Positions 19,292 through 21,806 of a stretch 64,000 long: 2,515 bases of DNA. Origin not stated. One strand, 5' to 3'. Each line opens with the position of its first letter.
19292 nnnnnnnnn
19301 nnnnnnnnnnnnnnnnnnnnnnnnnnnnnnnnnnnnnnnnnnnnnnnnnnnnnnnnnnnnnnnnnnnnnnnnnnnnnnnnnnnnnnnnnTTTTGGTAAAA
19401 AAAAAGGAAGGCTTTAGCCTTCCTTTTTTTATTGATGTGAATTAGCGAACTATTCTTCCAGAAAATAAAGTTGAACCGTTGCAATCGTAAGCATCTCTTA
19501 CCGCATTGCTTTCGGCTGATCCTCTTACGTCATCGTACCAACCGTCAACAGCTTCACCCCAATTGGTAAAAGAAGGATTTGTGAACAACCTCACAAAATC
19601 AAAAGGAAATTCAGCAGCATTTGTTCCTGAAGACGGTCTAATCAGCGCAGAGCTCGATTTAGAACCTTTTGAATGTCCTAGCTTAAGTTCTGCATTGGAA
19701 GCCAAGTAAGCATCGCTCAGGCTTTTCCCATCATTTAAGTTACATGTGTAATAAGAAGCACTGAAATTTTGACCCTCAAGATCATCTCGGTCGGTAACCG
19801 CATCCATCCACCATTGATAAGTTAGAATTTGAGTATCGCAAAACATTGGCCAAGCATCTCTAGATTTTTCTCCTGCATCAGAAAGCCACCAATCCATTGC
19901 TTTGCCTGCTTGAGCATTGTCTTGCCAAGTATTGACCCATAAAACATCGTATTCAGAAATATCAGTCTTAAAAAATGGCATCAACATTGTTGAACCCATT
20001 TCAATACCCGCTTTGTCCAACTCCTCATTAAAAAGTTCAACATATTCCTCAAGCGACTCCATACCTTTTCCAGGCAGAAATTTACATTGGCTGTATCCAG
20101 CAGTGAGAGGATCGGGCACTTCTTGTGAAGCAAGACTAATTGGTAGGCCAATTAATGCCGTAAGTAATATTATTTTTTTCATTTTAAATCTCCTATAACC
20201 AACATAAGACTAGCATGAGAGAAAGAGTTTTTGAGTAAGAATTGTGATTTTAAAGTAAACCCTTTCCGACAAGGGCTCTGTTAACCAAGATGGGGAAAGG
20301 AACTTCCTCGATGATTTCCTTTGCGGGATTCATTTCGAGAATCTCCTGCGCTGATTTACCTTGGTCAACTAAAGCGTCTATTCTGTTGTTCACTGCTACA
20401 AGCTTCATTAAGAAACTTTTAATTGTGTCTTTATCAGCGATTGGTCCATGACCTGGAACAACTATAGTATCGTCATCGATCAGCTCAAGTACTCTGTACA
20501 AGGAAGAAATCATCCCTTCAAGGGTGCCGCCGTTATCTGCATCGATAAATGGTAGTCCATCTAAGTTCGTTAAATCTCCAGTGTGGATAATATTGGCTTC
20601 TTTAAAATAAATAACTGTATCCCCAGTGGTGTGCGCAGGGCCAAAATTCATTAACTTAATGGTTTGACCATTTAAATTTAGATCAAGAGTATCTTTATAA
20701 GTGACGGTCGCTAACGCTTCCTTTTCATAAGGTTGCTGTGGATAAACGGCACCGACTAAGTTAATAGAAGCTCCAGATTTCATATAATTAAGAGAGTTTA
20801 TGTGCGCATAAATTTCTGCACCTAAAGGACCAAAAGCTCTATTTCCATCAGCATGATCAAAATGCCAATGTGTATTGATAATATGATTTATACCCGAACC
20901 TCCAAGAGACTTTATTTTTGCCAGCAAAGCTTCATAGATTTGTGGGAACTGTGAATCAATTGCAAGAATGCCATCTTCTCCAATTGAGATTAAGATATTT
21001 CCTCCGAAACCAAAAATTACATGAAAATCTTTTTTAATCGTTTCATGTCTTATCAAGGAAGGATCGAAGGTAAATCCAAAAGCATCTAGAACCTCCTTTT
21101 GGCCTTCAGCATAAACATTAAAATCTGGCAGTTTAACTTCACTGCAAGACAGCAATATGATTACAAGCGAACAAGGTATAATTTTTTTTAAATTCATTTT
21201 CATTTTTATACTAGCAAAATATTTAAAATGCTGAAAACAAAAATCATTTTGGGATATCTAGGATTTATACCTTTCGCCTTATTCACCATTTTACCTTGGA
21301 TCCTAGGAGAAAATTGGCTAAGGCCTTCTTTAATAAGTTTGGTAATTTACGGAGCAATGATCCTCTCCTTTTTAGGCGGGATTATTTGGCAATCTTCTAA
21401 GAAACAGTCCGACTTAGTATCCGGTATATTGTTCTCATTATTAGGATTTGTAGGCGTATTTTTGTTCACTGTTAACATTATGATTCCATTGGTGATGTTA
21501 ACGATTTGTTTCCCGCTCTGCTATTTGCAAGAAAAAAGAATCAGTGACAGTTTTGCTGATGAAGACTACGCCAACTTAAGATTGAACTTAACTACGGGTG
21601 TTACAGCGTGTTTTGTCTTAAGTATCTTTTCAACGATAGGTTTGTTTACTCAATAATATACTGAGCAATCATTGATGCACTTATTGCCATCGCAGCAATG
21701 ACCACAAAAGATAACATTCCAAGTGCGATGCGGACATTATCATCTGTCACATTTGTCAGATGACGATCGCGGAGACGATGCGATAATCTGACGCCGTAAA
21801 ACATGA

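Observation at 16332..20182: Block of five signal-peptide proteins of unknown function, including a tandem paralogue pair ending in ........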

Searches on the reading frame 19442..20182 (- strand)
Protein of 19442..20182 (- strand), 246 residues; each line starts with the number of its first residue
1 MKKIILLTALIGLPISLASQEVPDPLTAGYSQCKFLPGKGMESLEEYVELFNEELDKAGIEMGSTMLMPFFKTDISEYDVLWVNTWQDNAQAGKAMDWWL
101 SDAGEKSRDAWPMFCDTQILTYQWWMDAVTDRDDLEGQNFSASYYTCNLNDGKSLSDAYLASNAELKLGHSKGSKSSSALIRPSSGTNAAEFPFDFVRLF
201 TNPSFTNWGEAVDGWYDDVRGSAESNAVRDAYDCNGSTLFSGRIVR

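Call 3: search_protein_families(library=pfam, proteins=[window:19442-20182:-], max_evalue=1)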
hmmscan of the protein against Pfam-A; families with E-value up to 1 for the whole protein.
window:19442-20182:- (246 aa): 0 families

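Call 4: search_protein_families(library=ncbifam, proteins=[window:19442-20182:-], max_evalue=1)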
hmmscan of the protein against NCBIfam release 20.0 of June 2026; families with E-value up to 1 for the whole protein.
window:19442-20182:- (246 aa): 0 families

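Call 12: find_homologous_proteins(query=window:19442-20182:-)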
Query window:19442-20182:- (246 aa): 5 proteins with E <= 0.001 among 474 candidates.
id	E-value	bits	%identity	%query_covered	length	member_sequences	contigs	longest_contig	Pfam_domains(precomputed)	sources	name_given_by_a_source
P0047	6.8e-154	529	92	100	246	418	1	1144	-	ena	-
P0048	5.0e-150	516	89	100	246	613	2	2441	-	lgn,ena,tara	tara:strand:+ start:949 stop:1689 length:741 start_codon:yes stop_codon:yes gene_type:complete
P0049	7.9e-67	244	90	48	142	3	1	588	-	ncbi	-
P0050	1.4e-41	161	91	35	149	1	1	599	-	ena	-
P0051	5.6e-41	159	90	34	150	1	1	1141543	-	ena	-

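Call 31: search_solved_structures(query=window:19442-20182:-, max_evalue=10, show_alignments=2)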
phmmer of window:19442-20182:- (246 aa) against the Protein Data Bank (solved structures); distinct sequences matched with E-value up to 10: 0.

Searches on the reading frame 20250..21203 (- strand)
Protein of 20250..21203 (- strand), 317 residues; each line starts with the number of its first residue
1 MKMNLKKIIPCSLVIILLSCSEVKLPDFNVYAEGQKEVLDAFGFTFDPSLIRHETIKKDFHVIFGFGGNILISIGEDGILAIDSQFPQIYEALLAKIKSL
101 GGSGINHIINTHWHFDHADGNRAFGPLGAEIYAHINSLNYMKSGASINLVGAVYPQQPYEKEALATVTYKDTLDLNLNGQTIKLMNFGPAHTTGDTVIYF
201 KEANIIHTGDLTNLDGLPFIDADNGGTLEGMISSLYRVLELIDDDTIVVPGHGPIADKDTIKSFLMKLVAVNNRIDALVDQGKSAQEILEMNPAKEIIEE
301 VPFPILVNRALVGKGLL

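Call 70: search_protein_families(library=pfam, proteins=[window:20250-21203:-], max_evalue=0.001)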
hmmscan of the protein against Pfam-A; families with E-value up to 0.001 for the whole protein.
window:20250-21203:- (317 aa): 1 family
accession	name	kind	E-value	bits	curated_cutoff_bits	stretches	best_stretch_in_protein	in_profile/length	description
PF00753.33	Lactamase_B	-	7.2e-15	55.9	22.7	1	88-252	26-196/196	Metallo-beta-lactamase superfamily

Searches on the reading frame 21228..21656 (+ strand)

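Call 70: search_protein_families(library=pfam, proteins=[window:21228-21656:+], max_evalue=0.001)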
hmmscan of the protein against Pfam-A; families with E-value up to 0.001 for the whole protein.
window:21228-21656:+ (142 aa): 1 family
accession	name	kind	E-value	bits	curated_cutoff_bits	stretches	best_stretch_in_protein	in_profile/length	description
PF11911.13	DUF3429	-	3.3e-20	73.3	39.1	1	4-133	4-143/144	Protein of unknown function (DUF3429)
